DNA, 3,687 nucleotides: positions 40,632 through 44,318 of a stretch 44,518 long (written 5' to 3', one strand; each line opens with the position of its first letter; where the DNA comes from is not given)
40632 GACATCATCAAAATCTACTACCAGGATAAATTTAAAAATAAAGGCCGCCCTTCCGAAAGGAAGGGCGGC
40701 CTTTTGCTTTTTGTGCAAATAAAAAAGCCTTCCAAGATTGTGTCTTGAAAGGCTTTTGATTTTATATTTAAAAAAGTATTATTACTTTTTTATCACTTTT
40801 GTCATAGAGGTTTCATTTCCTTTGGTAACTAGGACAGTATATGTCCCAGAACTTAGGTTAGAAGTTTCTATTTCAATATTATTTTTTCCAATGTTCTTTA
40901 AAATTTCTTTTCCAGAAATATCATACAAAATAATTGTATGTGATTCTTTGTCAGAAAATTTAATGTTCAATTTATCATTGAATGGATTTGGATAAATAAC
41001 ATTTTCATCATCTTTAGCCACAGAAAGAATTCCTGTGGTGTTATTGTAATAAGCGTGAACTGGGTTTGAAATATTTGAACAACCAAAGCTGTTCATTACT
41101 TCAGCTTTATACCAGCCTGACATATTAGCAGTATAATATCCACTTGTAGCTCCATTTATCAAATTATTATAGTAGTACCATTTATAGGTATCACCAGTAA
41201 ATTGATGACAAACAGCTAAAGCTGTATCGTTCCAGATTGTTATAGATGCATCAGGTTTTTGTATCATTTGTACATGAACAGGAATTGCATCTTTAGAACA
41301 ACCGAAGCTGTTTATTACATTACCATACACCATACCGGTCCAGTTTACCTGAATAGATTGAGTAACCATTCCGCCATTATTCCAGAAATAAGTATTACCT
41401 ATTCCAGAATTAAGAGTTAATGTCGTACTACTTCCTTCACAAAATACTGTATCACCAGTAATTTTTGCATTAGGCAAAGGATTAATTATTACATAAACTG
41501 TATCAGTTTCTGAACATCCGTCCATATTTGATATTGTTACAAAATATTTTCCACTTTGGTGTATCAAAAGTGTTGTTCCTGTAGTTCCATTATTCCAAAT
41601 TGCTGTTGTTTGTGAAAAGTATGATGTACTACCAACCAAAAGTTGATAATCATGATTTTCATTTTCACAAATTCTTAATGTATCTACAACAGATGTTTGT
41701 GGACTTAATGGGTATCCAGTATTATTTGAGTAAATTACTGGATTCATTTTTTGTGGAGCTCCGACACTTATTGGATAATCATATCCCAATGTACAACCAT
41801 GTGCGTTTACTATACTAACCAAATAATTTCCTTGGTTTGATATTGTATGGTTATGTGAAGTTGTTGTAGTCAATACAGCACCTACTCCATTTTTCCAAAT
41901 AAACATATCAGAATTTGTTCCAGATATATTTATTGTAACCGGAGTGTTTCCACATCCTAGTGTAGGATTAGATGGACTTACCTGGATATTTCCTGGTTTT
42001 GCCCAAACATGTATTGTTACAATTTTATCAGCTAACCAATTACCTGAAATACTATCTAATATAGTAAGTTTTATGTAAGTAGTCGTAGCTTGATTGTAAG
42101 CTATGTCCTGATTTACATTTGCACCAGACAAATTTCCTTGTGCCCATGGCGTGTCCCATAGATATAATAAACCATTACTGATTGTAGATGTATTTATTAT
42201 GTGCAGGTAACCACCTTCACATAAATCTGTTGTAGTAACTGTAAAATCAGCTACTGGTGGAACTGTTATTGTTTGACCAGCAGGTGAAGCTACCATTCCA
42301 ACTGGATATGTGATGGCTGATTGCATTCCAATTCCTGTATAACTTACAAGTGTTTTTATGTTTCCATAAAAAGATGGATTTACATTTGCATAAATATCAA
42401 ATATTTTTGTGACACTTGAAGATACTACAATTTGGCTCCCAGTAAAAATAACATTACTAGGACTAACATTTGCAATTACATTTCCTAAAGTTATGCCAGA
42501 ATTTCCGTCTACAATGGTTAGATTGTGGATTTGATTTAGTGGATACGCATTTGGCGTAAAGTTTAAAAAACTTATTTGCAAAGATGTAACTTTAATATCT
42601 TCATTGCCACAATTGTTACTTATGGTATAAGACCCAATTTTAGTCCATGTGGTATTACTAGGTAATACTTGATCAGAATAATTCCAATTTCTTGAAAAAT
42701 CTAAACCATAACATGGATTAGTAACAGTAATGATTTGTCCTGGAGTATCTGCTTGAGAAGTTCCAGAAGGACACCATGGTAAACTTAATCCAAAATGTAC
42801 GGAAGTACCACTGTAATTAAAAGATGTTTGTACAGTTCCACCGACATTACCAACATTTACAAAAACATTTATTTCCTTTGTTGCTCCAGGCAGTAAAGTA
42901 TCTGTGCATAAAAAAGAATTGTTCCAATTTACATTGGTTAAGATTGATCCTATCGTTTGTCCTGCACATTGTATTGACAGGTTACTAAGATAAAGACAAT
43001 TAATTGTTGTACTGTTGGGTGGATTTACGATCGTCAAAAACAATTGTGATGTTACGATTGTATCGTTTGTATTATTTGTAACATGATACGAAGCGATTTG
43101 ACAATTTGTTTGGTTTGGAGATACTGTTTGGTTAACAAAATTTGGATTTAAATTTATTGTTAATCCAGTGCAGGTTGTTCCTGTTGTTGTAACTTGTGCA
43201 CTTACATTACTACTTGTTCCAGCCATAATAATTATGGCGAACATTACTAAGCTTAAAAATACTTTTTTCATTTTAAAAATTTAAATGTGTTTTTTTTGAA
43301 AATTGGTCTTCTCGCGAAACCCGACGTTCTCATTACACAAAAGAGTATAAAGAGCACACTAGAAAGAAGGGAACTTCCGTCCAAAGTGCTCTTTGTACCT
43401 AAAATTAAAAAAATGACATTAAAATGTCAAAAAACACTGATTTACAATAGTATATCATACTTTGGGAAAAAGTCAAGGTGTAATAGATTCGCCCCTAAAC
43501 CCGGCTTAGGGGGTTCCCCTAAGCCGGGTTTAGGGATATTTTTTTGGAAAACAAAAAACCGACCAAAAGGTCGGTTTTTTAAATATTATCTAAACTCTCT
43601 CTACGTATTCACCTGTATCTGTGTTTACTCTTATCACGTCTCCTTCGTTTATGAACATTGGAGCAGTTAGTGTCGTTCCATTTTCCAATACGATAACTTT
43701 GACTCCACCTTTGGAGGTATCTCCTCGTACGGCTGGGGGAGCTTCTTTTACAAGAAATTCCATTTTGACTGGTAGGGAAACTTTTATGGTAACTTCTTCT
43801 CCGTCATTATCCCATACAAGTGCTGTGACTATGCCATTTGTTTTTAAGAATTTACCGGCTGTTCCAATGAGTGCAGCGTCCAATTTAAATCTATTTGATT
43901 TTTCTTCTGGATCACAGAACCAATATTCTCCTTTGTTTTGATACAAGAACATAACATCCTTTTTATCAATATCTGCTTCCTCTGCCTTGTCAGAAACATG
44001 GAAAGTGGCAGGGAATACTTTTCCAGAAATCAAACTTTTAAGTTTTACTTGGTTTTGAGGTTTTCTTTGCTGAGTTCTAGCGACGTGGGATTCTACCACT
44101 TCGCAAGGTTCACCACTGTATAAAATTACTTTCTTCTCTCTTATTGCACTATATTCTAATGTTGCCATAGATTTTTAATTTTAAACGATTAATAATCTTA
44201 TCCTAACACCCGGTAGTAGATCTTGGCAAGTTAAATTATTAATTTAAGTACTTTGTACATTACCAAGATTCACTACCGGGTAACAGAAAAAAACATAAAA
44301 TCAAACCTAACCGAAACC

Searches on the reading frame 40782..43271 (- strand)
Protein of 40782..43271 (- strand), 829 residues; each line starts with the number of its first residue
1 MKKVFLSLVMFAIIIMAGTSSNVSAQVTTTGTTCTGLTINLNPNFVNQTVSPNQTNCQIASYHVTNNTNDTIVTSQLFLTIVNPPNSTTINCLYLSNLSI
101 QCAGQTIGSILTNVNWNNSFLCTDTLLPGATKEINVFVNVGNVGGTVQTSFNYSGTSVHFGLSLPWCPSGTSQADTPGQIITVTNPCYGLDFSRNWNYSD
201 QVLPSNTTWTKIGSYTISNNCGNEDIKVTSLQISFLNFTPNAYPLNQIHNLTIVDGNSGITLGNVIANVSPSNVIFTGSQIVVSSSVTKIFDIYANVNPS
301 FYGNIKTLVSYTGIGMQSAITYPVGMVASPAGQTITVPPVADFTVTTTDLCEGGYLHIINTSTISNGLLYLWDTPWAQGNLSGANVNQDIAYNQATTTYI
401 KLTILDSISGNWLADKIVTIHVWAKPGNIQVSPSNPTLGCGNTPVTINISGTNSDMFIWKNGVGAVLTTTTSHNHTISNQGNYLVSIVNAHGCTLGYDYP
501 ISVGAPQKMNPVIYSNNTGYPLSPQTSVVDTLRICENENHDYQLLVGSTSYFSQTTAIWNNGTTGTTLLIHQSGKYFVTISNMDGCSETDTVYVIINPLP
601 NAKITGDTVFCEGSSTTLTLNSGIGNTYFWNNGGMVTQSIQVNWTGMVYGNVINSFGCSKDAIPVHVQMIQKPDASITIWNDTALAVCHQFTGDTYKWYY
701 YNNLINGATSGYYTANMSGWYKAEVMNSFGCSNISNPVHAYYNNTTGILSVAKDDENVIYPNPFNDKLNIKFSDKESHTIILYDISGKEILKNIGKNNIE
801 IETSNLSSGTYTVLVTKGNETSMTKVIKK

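Call 49: search_protein_families(library=pfam, proteins=[window:40782-43271:-], max_evalue=0.001)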
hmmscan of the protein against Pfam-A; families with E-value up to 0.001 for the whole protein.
window:40782-43271:- (829 aa): 1 family
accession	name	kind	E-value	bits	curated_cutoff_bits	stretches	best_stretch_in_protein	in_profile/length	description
PF18962.6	Por_Secre_tail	-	1.7e-14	54.3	27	1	759-827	1-74/75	Secretion system C-terminal sorting domain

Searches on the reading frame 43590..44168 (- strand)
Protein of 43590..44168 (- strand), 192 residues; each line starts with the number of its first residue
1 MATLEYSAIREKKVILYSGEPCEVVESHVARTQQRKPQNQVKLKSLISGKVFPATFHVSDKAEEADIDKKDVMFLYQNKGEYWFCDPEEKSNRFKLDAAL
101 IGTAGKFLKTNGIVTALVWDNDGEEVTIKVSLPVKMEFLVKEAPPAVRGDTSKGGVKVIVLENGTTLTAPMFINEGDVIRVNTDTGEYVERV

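Call 49: search_protein_families(library=pfam, proteins=[window:43590-44168:-], max_evalue=0.001)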
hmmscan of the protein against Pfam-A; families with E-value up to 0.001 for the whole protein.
window:43590-44168:- (192 aa): 3 families
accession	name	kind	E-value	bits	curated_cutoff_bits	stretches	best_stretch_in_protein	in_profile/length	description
PF09285.17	Elong-fact-P_C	-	5.1e-20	71.4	25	1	137-191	2-56/56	Elongation factor P, C-terminal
PF08207.18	EFP_N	-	1.1e-06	28.9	23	1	7-61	3-57/58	Elongation factor P (EF-P) KOW-like domain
PF01132.26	EFP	-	3.2e-05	24.3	27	1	70-121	1-51/54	Elongation factor P (EF-P) OB domain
